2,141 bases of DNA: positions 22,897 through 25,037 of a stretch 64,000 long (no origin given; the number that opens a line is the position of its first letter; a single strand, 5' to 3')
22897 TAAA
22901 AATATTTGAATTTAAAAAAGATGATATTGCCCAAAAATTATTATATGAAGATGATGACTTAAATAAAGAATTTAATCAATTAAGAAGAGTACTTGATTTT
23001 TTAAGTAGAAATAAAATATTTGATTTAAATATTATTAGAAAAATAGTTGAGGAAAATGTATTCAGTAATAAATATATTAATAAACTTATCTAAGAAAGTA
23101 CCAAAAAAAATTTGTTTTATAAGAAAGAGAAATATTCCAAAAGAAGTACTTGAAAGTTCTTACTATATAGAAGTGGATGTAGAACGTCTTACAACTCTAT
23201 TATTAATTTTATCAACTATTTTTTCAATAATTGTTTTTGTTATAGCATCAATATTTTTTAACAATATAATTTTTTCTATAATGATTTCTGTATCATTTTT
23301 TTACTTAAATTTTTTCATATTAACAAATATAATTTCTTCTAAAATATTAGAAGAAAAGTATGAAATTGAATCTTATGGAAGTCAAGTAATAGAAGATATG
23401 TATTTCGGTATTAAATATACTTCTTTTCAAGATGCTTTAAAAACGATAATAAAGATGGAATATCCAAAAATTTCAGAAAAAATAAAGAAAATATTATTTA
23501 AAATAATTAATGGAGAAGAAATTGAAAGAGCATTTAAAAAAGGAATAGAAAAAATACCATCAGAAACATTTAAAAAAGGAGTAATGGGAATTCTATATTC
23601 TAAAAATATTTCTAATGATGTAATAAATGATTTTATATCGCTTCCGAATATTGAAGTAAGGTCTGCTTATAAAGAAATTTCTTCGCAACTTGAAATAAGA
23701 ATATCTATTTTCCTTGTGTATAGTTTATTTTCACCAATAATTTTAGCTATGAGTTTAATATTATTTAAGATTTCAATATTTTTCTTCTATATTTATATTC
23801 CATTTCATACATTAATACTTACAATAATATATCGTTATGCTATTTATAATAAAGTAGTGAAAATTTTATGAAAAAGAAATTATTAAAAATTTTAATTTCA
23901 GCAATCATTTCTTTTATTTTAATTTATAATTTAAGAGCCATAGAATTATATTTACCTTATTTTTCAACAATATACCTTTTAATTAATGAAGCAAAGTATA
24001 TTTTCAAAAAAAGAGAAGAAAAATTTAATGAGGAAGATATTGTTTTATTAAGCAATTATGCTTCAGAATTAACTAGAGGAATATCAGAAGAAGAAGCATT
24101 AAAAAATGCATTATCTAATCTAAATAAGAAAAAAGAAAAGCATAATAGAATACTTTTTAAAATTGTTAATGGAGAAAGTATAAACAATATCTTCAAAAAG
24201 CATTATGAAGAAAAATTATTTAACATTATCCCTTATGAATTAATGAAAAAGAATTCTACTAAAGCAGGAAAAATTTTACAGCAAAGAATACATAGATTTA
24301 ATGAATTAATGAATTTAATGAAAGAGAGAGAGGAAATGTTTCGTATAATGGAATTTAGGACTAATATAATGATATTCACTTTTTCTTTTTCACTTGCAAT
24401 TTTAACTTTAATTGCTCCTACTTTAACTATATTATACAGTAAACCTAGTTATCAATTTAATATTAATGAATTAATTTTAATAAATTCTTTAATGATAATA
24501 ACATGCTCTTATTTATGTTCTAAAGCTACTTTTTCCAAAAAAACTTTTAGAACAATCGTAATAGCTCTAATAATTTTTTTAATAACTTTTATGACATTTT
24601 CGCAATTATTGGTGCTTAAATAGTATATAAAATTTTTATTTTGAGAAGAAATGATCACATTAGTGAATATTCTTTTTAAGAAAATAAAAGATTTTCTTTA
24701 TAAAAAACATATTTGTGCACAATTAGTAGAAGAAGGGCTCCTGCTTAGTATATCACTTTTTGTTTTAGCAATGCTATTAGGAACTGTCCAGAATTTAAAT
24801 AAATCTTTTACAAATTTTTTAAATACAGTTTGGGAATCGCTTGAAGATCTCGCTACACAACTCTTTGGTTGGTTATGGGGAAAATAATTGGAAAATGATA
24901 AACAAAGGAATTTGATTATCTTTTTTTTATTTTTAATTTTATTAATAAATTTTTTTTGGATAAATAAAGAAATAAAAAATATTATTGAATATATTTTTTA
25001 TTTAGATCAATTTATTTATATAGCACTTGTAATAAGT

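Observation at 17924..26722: Bacterial-style Tad/Flp type IV filament locus next to a membrane-anchored HerA/VirB4-like ATPase: a candidate undescribed DNA-transfer or secretion machine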

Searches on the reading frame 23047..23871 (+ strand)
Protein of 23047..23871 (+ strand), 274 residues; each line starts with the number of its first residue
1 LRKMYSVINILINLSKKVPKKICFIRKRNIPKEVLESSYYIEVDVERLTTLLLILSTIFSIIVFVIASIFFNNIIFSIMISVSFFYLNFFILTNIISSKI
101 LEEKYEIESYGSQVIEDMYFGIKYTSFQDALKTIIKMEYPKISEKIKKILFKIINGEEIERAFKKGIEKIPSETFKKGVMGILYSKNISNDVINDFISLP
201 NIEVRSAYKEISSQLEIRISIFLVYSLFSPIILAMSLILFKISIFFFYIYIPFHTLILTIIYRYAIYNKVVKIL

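Call 5: search_protein_families(library=pfam, max_evalue=0.1, proteins=[window:23047-23871:+])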
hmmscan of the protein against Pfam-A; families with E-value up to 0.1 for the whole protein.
window:23047-23871:+ (274 aa): 3 families
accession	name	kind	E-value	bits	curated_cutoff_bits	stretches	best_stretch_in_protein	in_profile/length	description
PF05832.17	DUF846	-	0.011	16.2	22.6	1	49-110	5-66/139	Eukaryotic protein of unknown function (DUF846)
PF14591.11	AF0941-like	-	0.021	15.8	22.6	1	124-180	3-56/113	AF0941-like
PF20849.2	TelK_muzzle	-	0.054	14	27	0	185-220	15-50/118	Protelomerase, muzzle domain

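Call 25: search_protein_families(library=ncbifam, max_evalue=0.01, proteins=[window:23047-23871:+])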
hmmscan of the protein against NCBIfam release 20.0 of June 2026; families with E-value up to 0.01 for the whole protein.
window:23047-23871:+ (274 aa): 0 families

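Call 51: search_solved_structures(query=A2, max_evalue=10)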
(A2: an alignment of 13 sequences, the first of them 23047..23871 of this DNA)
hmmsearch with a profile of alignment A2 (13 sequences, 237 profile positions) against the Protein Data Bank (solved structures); distinct sequences matched with E-value up to 10: 7.
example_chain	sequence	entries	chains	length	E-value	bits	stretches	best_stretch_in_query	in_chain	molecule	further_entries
8grq_D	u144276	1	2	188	0.35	13.7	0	81-142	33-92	H2B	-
9i5t_V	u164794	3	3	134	0.53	13.1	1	95-160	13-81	Large ribosomal subunit protein uL22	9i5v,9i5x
5uou_A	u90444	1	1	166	1.4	11.7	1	86-151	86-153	2-oxo-4-hydroxy-4-carboxy-5-ureidoimidazoline (OHCU) decarboxylase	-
3o7h_A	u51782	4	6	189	1.9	11.3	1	87-151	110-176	OHCU decarboxylase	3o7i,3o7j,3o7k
7xky_A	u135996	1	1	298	2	11.2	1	101-160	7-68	Fumarate hydratase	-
2jvf_A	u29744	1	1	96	2.1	11.2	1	115-170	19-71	de novo protein M7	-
4yxx_A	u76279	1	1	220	3.7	10.4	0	92-136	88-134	dTor_6x35L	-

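Call 53: search_protein_families(library=pfam, alignment_id=A2, max_evalue=1)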
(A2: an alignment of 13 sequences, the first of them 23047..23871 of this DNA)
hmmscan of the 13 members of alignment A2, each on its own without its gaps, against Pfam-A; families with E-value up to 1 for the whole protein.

A. member 1, window:23047-23871:+ (274 aa): 4 families
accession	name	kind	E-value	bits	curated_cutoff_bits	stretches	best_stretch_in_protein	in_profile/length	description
PF05832.17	DUF846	-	0.011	16.2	22.6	1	49-110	5-66/139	Eukaryotic protein of unknown function (DUF846)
PF14591.11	AF0941-like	-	0.021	15.8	22.6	1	124-180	3-56/113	AF0941-like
PF20849.2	TelK_muzzle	-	0.054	14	27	1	185-220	15-50/118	Protelomerase, muzzle domain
PF00482.28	T2SSF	-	0.75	10.2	25.2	1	126-189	14-74/125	Type II secretion system (T2SS), protein F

B. families by the number of members that match (of 13 scanned): 19 families
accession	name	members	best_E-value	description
PF01384.25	PHO4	2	0.0055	Phosphate transporter family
PF00482.28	T2SSF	2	0.043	Type II secretion system (T2SS), protein F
PF07006.16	DUF1310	1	0.0018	Protein of unknown function (DUF1310)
PF05832.17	DUF846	1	0.011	Eukaryotic protein of unknown function (DUF846)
PF14591.11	AF0941-like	1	0.021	AF0941-like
PF12270.13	Cyt_c_ox_IV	1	0.029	Cytochrome c oxidase subunit IV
PF23670.1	PIGBOS1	1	0.036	PIGBOS1-like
PF09835.14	DUF2062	1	0.044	Uncharacterized protein conserved in bacteria (DUF2062)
PF20849.2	TelK_muzzle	1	0.054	Protelomerase, muzzle domain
PF13231.12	PMT_2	1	0.098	Dolichyl-phosphate-mannose-protein mannosyltransferase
PF19744.4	DUF6232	1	0.11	Family of unknown function (DUF6232)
PF02404.20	SCF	1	0.12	Stem cell factor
PF13749.12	HATPase_c_4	1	0.18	Putative ATP-dependent DNA helicase recG C-terminal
PF15342.11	FAM212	1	0.23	FAM212 family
PF12292.13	DUF3624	1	0.28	Protein of unknown function (DUF3624)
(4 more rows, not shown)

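Call 59: find_homologous_proteins(query=A2, max_evalue=0.001)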
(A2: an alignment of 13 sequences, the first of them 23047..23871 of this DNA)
Query A2 (13 sequences) (274 aa, profile of the alignment): 8 proteins with E <= 0.001 among 8000 candidates.
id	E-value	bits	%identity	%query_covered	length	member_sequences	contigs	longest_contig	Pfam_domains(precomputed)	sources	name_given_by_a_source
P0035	4.0e-67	244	77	98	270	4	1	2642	-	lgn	-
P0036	1.4e-66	243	94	99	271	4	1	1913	-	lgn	-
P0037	1.5e-65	239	87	99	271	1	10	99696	-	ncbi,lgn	ncbi:MAG: hypothetical protein QXF09_02035 [Nitrososphaerota archaeon]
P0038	1.0e-64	236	87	99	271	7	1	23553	-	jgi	jgi:hypothetical protein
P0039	1.2e-62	230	83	99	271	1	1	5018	-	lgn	-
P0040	1.6e-61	226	85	99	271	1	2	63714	-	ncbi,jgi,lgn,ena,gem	-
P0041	2.6e-49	186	32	21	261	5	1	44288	-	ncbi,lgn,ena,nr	ncbi:MAG: hypothetical protein DRJ66_03360 [Thermoprotei archaeon]|nr:MAG: hypothetical protein DRJ6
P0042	1.0e-23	102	98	41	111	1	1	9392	-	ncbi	ncbi:MAG: hypothetical protein QXV10_04280, partial [Nitrososphaerota archaeon]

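Call 79: predict_structure(alignment_id=A4)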
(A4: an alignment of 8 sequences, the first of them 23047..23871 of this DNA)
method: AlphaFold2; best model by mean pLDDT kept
length: 274 residues; sequences in the alignment: 8
mean_pLDDT: 51.2   pTM: 0.44
mean pLDDT of the five models: 51.2, 50.5, 45.5, 45.3, 44.3
residues with pLDDT >= 90: 0; 70-90: 43; 50-70: 92; < 50: 139
segments of 3 or more residues with pLDDT < 50: 1-4, 107-147, 149-224, 226-228, 261-274
pLDDT, mean of each block of 10 residues (from residue 1): 54 74 64 56 70 80 78 71 67 60 51 46 42 42 45 38 30 30 32 35 33 39 47 54 55 52 45 32
secondary structure, 60 per line:
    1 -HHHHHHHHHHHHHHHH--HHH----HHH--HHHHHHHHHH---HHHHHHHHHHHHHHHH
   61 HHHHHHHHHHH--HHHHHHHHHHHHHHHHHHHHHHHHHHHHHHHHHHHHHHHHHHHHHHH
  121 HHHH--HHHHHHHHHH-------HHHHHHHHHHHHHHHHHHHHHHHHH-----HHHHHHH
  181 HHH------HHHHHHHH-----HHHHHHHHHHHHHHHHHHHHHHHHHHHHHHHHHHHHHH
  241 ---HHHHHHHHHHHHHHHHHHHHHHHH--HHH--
elements in order: H2-17 H32-41 H45-71 H74-124 H127-136 H144-168 H174-183 H190-197 H203-240 H244-267

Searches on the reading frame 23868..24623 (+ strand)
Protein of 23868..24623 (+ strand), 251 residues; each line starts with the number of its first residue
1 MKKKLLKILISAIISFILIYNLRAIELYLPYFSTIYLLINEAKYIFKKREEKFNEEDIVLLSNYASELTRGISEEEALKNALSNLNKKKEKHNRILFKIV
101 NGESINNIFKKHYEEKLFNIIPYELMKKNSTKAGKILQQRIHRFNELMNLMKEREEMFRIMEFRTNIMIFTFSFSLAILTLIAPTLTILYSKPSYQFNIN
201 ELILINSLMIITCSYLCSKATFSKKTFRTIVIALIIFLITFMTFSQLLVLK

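Call 5: search_protein_families(library=pfam, max_evalue=0.1, proteins=[window:23868-24623:+])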
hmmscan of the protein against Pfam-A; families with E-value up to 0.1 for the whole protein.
window:23868-24623:+ (251 aa): 1 family
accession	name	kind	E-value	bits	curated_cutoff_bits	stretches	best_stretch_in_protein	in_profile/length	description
PF11380.13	Stealth_CR2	-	0.06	14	39.4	0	18-42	8-32/108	Stealth protein CR2, conserved region 2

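Call 25: search_protein_families(library=ncbifam, max_evalue=0.01, proteins=[window:23868-24623:+])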
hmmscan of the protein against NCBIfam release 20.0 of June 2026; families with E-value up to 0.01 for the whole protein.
window:23868-24623:+ (251 aa): 0 families

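Call 52: search_solved_structures(query=A3, max_evalue=10)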
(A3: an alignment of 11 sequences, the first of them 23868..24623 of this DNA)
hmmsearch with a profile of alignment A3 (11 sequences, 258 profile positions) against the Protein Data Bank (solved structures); distinct sequences matched with E-value up to 10: 6.
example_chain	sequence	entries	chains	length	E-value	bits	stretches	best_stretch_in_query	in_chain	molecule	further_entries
4uos_A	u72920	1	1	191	0.2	14.3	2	42-145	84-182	DESIGNED HELICAL BUNDLE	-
8szz_0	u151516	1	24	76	0.23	14.1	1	43-97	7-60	O32-ZL4 Component A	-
4n5c_A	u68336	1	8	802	0.39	13.4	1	30-95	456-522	Cargo-transport protein YPP1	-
11cp_A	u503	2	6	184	0.82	12.3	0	39-74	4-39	designed metalloprotease TDPr3 | TDPr3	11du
9oxb_A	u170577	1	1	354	1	12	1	147-190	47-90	Guanine nucleotide-binding protein G(t) subunit alpha-3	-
8dzr_B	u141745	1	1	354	1.4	11.5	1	147-190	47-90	G alpha gustducin protein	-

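Call 54: search_protein_families(library=pfam, alignment_id=A3, max_evalue=1)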
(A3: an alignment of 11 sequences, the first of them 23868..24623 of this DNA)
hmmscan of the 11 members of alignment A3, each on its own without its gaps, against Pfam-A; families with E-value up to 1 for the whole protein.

A. member 1, window:23868-24623:+ (251 aa): 1 family
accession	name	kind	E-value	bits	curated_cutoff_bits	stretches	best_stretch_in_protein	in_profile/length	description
PF11380.13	Stealth_CR2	-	0.06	14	39.4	1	18-42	8-32/108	Stealth protein CR2, conserved region 2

B. families by the number of members that match (of 11 scanned): 9 families
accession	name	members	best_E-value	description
PF09490.15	CbtA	1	0.014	Probable cobalt transporter subunit (CbtA)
PF14015.11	DUF4231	1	0.029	Protein of unknown function (DUF4231)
PF22317.1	PolB_N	1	0.056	DNA polymerase II small subunit, N-terminal domain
PF11380.13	Stealth_CR2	1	0.06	Stealth protein CR2, conserved region 2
PF02212.23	GED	1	0.084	Dynamin GTPase effector domain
PF13800.11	Sigma_reg_N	1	0.11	Sigma factor regulator N-terminal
PF11918.13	Peptidase_S41_N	1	0.18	N-terminal domain of Peptidase_S41 in eukaryotic IRBP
PF00746.26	Gram_pos_anchor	1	0.18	LPXTG cell wall anchor motif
PF20990.2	DUF2207_C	1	0.8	Predicted membrane protein (DUF2207) C-terminal domain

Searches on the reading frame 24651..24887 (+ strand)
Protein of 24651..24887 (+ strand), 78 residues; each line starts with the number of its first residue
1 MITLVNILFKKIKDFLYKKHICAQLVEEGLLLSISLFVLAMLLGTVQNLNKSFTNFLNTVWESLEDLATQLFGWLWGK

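Call 5: search_protein_families(library=pfam, max_evalue=0.1, proteins=[window:24651-24887:+])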
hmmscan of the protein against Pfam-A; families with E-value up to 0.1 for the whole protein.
window:24651-24887:+ (78 aa): 0 families

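Call 25: search_protein_families(library=ncbifam, max_evalue=0.01, proteins=[window:24651-24887:+])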
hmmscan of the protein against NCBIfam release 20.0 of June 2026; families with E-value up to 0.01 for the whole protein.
window:24651-24887:+ (78 aa): 0 families

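Call 99: search_protein_families(library=pfam, alignment_id=A5, max_evalue=1)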
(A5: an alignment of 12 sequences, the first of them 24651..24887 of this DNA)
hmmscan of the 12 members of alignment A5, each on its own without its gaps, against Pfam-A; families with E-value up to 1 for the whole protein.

A. member 1, window:24651-24887:+ (78 aa): 0 families

B. families by the number of members that match (of 12 scanned): 6 families
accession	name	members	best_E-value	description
PF23854.1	DUF7217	2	0.055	Domain of unknown function (DUF7217)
PF03729.18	DUF308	1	0.027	Short repeat of unknown function (DUF308)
PF04093.17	MreD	1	0.056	rod shape-determining protein MreD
PF19814.4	DUF6297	1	0.066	Family of unknown function (DUF6297)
PF23820.1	DUF7190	1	0.1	Family of unknown function (DUF7190)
PF06466.16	PCAF_N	1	0.15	PCAF (P300/CBP-associated factor) N-terminal domain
